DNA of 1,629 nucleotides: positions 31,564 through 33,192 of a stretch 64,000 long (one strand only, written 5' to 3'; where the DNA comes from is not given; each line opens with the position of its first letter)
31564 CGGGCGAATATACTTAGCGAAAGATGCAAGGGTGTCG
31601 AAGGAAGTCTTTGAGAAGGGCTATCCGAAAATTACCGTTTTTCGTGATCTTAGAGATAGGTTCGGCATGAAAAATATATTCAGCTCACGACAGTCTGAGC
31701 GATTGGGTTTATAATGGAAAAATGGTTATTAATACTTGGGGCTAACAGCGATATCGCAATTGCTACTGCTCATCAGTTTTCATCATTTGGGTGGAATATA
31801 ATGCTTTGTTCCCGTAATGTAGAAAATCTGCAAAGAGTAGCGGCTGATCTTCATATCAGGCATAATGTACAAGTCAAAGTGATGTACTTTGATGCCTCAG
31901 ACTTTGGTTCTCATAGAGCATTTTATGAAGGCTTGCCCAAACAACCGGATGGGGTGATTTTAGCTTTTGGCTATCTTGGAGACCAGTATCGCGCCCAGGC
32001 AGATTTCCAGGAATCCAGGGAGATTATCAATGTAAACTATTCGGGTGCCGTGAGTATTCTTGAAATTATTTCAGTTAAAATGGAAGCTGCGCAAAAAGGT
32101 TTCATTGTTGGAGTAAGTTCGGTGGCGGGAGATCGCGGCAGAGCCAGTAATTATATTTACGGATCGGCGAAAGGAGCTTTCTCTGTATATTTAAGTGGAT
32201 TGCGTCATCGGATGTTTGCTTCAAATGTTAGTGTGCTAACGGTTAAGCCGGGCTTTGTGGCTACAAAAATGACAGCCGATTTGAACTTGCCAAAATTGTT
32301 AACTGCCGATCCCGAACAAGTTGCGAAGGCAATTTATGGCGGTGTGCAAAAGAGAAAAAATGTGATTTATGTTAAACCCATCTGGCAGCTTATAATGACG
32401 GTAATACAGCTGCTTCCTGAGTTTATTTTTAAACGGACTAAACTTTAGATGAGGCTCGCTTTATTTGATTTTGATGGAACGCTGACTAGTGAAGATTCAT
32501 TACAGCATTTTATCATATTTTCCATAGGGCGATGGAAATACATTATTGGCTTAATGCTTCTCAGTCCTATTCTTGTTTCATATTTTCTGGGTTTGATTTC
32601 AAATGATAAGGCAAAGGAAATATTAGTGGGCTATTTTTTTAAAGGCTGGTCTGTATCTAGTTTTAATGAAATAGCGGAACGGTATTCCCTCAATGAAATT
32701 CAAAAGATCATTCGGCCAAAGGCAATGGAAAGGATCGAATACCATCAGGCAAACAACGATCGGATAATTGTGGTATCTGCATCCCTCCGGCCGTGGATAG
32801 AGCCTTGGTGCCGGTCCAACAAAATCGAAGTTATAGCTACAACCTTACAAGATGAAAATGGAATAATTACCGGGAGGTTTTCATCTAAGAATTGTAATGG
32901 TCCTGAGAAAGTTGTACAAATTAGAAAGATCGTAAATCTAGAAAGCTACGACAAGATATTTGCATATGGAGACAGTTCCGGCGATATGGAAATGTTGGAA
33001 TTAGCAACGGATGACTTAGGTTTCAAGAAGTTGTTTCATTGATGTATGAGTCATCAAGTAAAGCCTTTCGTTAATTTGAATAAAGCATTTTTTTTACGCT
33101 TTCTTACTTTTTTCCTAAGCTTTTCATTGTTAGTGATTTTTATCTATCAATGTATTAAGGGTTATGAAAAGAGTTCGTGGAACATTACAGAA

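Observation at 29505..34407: Mycobacterial-type lipid-linked D-arabinofuranose (DPA) pathway look-alike in a Bacteroidota glycan locus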

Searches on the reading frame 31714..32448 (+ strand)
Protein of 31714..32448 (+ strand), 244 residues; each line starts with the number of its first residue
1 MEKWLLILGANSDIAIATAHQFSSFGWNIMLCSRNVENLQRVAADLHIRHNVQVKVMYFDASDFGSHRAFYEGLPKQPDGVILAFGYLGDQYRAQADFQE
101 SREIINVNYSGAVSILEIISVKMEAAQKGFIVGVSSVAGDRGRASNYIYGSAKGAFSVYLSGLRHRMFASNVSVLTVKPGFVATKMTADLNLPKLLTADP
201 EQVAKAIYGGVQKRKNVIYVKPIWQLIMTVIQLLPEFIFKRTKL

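Call 3: search_protein_families(library=pfam, proteins=[window:31714-32448:+], max_evalue=0.01)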
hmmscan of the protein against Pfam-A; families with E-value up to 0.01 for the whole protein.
window:31714-32448:+ (244 aa): 3 families
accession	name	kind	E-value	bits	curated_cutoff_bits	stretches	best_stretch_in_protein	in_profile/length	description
PF00106.31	adh_short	-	2.3e-27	96.2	26.6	1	3-191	1-191/195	short chain dehydrogenase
PF13561.12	adh_short_C2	-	2.8e-15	57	27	1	9-194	1-189/236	Enoyl-(Acyl carrier protein) reductase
PF08659.16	KR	-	9.9e-07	29.3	22.6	1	6-154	4-154/180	KR domain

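Call 4: search_protein_families(library=ncbifam, proteins=[window:31714-32448:+], max_evalue=0.01)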
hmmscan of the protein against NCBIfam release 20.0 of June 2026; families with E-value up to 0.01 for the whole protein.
window:31714-32448:+ (244 aa): 155 families (the best 25 are shown)
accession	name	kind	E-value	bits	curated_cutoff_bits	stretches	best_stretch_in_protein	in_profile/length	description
NF005489.0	PRK07102.1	equivalog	1.5e-100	335.8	267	1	4-244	3-243/243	SDR family oxidoreductase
NF053786.1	DcplherypntRedDprE2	equivalog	7.1e-56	189.6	250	1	4-242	10-250/252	decaprenylphospho-beta-D-erythro-pentofuranosid-2-ulose 2-reductase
NF004110.0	PRK05599.1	equivalog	1.9e-40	139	362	1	5-241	3-243/246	SDR family oxidoreductase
NF005437.0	PRK07024.1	equivalog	3.7e-29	101.9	266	1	4-241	6-245/259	SDR family oxidoreductase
NF006099.0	PRK08251.1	equivalog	2.3e-25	89.3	253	1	2-241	4-248/250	SDR family oxidoreductase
NF047420.2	EF_P_mod_YmfI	equivalog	1.1e-24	87.4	238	1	4-191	1-187/236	elongation factor P 5-aminopentanone reductase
NF005878.0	PRK07825.1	subfamily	1.3e-22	80.5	287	1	3-239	10-245/278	short chain dehydrogenase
NF004765.0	PRK06101.1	equivalog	2e-22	79.5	406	1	5-236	4-228/241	SDR family oxidoreductase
NF005806.0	PRK07666.1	equivalog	6.2e-19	68.2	286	1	3-203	8-207/239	3-ketoacyl-ACP reductase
NF004825.0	PRK06181.1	equivalog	3.2e-18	66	215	1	3-187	7-193/268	SDR family oxidoreductase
NF005559.1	PRK07231.1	subfamily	7.4e-18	65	215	1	3-192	5-196/249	glucose 1-dehydrogenase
TIGR01830.1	3oxo_ACP_reduc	equivalog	7.6e-18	65.1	297.75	1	6-191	2-190/239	3-oxoacyl-[acyl-carrier-protein] reductase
NF006118.0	PRK08264.1-4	subfamily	1.2e-17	64.3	279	1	4-228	7-224/244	SDR family oxidoreductase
NF052558.1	MBtsdlDhBudC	equivalog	1.8e-17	63.8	270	1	2-192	3-192/250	meso-2,3-butanediol dehydrogenase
NF005672.0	PRK07454.1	equivalog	3.9e-17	62.2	234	1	3-207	7-217/241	SDR family oxidoreductase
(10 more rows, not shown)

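Call 8: search_solved_structures(query=window:31714-32448:+, max_evalue=1e-10, show_alignments=1)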
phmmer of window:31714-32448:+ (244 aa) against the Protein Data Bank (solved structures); distinct sequences matched with E-value up to 1e-10: 7.
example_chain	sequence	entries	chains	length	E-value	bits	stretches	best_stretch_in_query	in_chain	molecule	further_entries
21gq_C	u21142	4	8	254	2.9e-28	102.2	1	5-241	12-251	Decaprenylphosphoryl-2-keto-beta-D-erythro-pentose reductase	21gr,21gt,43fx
5mln_A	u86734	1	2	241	1.8e-13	53.8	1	6-217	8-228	Alcohol dehydrogenase 3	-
8x89_A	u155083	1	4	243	1.9e-13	53.7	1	3-209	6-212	3-oxoacyl-[acyl-carrier-protein] reductase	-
3p19_A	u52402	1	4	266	1.5e-12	50.8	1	1-189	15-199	Putative blue fluorescent protein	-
2p68_A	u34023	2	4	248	1.5e-11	47.5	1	5-218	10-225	3-oxoacyl-[acyl-carrier-protein] reductase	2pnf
3rku_A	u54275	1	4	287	1.8e-11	47.2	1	2-187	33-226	Oxidoreductase YMR226C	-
6ixj_A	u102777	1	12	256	6.9e-11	45.3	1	3-187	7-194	Sulfoacetaldehyde reductase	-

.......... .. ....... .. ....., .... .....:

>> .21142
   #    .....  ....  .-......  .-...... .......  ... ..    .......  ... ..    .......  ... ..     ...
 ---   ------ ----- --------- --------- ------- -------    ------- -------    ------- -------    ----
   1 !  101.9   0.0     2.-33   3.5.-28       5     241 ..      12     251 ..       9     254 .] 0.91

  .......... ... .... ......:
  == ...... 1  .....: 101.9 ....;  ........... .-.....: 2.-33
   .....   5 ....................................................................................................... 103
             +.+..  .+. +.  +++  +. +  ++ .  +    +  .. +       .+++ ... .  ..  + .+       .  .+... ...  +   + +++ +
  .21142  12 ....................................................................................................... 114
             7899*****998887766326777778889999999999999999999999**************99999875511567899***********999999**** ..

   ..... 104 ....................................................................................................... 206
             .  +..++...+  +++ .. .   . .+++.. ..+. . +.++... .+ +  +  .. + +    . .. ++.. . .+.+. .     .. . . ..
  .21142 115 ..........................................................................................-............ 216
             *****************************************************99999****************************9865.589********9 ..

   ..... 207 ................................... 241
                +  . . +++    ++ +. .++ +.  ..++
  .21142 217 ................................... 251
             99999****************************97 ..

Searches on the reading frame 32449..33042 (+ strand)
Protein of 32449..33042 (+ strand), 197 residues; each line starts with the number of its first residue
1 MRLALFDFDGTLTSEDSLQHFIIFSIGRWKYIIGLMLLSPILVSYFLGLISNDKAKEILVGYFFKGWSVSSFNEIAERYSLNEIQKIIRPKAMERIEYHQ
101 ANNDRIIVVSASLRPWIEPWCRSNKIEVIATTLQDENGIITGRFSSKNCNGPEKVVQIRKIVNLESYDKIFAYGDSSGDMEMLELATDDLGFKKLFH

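Call 3: search_protein_families(library=pfam, proteins=[window:32449-33042:+], max_evalue=0.01)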
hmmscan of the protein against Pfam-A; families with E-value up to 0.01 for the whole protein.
window:32449-33042:+ (197 aa): 2 families
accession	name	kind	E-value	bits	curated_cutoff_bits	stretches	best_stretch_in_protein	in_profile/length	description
PF12710.13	HAD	-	9.3e-36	124.5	27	1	4-184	1-189/189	haloacid dehalogenase-like hydrolase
PF00702.32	Hydrolase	-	5.4e-05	24.1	26.4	1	1-186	1-190/191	haloacid dehalogenase-like hydrolase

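Call 4: search_protein_families(library=ncbifam, proteins=[window:32449-33042:+], max_evalue=0.01)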
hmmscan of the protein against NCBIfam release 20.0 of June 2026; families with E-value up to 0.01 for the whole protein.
window:32449-33042:+ (197 aa): 9 families
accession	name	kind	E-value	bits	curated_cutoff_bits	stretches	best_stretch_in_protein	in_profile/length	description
TIGR01490.1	HAD-SF-IB-hyp1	subfamily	3.5e-35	122.1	98.3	1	3-187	1-191/202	HAD-IB family hydrolase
TIGR01488.1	HAD-SF-IB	subfamily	6.4e-27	94.6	45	1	3-186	1-177/177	HAD-IB family phosphatase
NF052360.1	HolPasePseu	equivalog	2.2e-14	53.7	280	1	69-188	70-193/218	histidinol-phosphatase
NF052359.1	HolPaseNeis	equivalog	4.4e-09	36.4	400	1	68-189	69-197/221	histidinol-phosphatase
TIGR01489.1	DKMTPPase-SF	subfamily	3.1e-05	24.1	81.55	0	60-183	47-178/188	MtnX-like HAD-IB family phosphatase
TIGR01545.1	YfhB_g-proteo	equivalog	5.9e-05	23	259.25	1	2-185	6-193/210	phosphatidylglycerophosphatase C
TIGR00338.1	serB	equivalog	0.00028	20.6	144.15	1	92-192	90-193/219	phosphoserine phosphatase SerB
TIGR01484.1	HAD-SF-IIB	subfamily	0.00073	19.6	41.8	0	68-187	98-216/221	HAD-IIB family hydrolase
NF045966.1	YcsE_rel_Pase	equivalog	0.00073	19.1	220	1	145-186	186-226/265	YcsE-related riboflavin metabolism phosphatase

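Call 10: search_solved_structures(query=window:32449-33042:+, max_evalue=0.001, show_alignments=0)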
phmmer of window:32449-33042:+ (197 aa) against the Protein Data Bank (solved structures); distinct sequences matched with E-value up to 0.001: 0.
